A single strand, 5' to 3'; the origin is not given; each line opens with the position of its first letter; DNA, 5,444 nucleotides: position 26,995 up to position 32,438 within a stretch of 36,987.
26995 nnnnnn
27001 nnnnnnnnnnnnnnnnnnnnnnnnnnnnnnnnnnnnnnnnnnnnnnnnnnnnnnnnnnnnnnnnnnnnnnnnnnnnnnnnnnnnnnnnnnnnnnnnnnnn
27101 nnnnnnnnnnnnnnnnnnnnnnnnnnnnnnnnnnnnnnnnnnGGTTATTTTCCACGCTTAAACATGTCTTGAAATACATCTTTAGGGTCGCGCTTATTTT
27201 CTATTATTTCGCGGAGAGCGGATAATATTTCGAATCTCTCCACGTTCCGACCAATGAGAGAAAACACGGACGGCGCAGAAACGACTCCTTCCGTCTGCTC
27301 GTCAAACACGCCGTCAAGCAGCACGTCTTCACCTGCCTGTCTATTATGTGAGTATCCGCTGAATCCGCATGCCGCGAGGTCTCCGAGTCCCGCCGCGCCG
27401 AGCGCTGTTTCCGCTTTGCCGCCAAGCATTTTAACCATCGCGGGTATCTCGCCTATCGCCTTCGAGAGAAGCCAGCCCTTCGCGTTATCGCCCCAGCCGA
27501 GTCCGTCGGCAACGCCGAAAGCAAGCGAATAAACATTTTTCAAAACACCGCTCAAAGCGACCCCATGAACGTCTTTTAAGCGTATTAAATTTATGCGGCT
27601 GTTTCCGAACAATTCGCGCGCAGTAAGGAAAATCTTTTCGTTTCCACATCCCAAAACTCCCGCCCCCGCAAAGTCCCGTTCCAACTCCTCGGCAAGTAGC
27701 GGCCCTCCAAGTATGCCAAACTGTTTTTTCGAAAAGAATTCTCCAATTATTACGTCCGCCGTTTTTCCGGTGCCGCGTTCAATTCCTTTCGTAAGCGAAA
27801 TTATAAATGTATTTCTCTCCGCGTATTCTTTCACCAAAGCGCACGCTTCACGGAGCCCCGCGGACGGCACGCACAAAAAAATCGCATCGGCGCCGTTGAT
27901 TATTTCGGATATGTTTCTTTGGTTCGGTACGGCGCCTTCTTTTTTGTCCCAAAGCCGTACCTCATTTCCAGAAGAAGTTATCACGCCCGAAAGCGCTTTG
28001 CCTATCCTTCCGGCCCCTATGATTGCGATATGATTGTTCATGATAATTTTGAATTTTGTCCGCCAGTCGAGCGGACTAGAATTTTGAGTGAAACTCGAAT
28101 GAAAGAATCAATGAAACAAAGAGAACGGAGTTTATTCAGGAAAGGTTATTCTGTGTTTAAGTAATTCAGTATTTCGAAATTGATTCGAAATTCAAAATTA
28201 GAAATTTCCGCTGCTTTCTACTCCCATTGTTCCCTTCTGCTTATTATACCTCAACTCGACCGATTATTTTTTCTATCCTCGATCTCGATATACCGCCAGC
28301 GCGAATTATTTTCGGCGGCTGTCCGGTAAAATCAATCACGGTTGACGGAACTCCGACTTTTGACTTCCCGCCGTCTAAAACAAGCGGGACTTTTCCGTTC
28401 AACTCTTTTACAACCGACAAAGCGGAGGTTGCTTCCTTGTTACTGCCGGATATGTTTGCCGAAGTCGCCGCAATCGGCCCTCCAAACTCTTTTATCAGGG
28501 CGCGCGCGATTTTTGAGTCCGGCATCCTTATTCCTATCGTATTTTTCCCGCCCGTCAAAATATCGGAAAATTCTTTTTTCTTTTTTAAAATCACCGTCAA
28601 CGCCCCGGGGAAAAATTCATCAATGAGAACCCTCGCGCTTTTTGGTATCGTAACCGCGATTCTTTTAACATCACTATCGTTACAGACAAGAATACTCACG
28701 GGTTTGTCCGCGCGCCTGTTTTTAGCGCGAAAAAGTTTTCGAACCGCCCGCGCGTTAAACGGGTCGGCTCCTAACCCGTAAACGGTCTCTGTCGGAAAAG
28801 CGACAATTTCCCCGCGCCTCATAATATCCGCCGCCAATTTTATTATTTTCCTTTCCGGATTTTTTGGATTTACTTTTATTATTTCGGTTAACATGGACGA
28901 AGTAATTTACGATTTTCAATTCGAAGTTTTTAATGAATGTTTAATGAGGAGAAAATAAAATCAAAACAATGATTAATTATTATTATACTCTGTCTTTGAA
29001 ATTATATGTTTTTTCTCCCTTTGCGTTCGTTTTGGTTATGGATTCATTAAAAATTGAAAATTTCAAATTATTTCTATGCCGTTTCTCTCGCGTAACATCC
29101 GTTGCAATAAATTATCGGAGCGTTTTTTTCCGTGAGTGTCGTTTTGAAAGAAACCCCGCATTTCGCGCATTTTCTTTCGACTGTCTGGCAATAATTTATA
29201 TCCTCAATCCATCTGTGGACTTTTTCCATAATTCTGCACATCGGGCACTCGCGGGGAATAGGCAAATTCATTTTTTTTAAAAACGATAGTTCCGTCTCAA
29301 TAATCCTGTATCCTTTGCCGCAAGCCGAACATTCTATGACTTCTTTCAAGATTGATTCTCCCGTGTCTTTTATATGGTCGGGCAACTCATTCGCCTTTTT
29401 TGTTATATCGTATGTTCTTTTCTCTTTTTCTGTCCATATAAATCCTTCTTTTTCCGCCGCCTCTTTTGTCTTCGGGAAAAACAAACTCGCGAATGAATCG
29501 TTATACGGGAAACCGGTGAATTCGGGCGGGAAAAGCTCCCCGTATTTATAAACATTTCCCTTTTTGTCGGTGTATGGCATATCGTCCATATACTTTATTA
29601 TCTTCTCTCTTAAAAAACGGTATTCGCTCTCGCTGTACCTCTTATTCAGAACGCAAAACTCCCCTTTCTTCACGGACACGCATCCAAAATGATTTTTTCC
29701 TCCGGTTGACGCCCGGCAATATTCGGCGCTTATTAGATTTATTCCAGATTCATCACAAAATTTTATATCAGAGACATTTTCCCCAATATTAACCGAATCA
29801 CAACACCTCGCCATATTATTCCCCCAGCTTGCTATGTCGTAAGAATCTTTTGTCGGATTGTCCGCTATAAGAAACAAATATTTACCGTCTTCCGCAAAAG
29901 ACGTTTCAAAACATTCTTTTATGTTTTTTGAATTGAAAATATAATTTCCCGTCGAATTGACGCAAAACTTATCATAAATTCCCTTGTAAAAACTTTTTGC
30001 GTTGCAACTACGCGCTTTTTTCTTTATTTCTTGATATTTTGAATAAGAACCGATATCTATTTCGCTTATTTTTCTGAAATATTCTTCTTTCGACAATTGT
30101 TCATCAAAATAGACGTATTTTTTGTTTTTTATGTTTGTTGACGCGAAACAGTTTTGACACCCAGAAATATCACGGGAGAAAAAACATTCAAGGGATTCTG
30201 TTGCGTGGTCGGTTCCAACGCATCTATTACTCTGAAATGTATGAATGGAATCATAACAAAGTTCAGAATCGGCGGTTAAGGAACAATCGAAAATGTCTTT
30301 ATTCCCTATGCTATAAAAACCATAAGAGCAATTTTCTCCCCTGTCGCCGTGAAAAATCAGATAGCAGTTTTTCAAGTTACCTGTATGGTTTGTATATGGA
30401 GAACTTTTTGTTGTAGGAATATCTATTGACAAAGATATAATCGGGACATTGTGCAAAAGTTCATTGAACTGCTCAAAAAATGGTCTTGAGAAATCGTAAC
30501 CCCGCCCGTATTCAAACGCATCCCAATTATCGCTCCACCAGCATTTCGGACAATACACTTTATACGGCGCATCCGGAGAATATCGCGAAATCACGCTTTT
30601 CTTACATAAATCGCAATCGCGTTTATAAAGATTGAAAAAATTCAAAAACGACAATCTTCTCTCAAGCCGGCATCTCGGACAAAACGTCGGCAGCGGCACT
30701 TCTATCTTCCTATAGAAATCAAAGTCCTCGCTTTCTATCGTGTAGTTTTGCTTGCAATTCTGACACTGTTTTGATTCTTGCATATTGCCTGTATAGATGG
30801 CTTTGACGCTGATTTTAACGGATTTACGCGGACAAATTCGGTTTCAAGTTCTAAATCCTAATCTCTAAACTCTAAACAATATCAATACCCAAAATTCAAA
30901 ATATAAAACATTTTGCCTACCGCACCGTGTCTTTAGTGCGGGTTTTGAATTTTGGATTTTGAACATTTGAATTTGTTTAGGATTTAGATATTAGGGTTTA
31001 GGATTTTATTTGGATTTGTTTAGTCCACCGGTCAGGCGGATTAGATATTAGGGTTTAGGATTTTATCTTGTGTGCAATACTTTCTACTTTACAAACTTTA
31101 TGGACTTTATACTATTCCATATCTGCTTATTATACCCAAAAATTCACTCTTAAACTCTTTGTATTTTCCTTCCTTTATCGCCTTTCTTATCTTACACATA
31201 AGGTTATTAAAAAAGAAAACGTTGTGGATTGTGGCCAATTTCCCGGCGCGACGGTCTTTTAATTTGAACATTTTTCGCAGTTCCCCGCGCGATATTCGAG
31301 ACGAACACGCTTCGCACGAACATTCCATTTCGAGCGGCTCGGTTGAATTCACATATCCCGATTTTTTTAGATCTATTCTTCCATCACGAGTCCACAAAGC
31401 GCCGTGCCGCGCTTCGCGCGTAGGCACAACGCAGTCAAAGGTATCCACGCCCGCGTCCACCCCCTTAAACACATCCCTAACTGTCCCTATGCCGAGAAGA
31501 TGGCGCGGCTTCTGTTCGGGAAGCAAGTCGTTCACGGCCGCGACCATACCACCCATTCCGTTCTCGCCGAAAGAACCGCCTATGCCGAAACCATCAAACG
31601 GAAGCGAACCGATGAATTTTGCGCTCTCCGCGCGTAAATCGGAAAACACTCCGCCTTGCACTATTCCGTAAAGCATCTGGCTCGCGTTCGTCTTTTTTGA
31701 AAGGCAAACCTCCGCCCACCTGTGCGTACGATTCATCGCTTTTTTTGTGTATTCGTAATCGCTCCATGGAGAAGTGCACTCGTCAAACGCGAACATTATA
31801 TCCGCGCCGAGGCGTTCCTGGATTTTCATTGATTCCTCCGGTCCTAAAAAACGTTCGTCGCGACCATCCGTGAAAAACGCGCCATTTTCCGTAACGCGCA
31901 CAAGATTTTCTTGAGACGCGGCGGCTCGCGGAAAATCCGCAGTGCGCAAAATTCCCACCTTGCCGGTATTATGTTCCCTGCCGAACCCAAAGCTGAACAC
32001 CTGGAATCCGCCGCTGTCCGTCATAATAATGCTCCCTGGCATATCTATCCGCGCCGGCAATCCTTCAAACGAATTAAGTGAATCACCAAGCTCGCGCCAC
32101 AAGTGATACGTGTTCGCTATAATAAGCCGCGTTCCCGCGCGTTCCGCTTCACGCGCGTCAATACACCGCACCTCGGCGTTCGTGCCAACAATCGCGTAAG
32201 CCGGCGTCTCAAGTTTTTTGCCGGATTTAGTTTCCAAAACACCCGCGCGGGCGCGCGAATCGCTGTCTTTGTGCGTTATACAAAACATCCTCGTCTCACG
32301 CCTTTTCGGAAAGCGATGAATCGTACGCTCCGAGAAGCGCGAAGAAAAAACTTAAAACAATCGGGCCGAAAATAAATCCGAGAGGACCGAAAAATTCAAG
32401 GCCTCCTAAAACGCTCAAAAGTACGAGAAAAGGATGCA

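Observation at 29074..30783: Orphan 569-aa protein: two homologous double zinc-ribbon modules flank a cysteine-ladder repeat core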

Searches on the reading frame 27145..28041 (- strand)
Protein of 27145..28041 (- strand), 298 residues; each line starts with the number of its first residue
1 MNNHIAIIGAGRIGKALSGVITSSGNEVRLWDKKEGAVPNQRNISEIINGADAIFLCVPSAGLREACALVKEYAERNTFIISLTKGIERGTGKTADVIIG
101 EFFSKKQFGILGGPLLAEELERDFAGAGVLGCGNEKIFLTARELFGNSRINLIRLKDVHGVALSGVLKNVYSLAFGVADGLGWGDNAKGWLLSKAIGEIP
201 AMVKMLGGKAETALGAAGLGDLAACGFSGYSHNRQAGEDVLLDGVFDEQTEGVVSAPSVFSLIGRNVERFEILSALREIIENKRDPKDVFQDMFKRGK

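Call 37: search_protein_families(library=pfam, proteins=[window:27145-28041:-], max_evalue=0.0001)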
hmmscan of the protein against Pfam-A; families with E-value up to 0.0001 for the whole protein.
window:27145-28041:- (298 aa): 4 families
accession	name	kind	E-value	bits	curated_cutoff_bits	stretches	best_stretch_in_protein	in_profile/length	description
PF07479.19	NAD_Gly3P_dh_C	-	3.1e-29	102.4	25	1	157-290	1-141/142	NAD-dependent glycerol-3-phosphate dehydrogenase C-terminus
PF01210.29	NAD_Gly3P_dh_N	-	1.5e-22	80.7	23.1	1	40-136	59-156/158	NAD-dependent glycerol-3-phosphate dehydrogenase N-terminus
PF02558.23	ApbA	-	2.1e-07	31.1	22.2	0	5-88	1-104/150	Ketopantoate reductase PanE/ApbA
PF03807.23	F420_oxidored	-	5.2e-07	30.6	21.6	1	5-85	2-93/94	NADP oxidoreductase coenzyme F420-dependent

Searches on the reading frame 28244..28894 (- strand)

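Call 37: search_protein_families(library=pfam, proteins=[window:28244-28894:-], max_evalue=0.0001)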
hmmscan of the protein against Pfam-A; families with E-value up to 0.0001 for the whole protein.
window:28244-28894:- (216 aa): 1 family
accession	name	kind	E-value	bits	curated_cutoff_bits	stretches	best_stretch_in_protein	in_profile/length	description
PF01300.24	Sua5_yciO_yrdC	-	2.4e-58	197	25.1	1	24-200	2-178/178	Telomere recombination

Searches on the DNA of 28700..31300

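Call 42: search_rna_families(source=window, start=28700, end=31300, threshold=evalue, max_evalue=1)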
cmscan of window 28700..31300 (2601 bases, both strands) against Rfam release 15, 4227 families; matches with E-value up to 1: 4.
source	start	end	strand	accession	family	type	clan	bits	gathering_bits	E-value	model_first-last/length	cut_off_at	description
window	30846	31006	-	RF03940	MIR9563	Gene; miRNA;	-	31.1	90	0.0025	1-127/127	no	MIR9563 microRNA precursor family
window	30872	30970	-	RF03498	mir-3145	Gene; miRNA;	-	28.2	98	0.0095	1-84/84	no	mir-3145 microRNA precursor family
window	30860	30992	-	RF04134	MIR7504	Gene; miRNA;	-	22.9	83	0.72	1-124/124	no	MIR7504 microRNA precursor family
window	30391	30455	+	RF01167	sn2429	Gene; snRNA; snoRNA; CD-box;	-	22.2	50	0.27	1-77/77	no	Small nucleolar RNA sn2429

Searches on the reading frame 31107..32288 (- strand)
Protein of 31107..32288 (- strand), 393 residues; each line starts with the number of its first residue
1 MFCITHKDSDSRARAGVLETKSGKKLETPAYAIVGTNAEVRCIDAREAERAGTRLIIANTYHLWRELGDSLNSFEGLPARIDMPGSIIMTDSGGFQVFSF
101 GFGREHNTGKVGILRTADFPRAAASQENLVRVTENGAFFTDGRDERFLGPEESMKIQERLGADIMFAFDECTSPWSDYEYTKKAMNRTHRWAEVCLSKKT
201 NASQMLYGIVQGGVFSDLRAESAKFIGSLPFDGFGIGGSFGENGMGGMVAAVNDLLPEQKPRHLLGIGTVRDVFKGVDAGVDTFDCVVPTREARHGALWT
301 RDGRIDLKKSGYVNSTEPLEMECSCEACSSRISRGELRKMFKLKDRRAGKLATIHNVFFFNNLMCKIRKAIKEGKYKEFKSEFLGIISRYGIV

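Call 37: search_protein_families(library=pfam, proteins=[window:31107-32288:-], max_evalue=0.0001)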
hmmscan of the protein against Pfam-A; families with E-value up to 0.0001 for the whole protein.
window:31107-32288:- (393 aa): 1 family
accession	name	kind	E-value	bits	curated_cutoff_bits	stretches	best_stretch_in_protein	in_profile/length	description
PF01702.25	TGT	-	2.7e-105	352.8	26.3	1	12-384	2-352/357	Queuine tRNA-ribosyltransferase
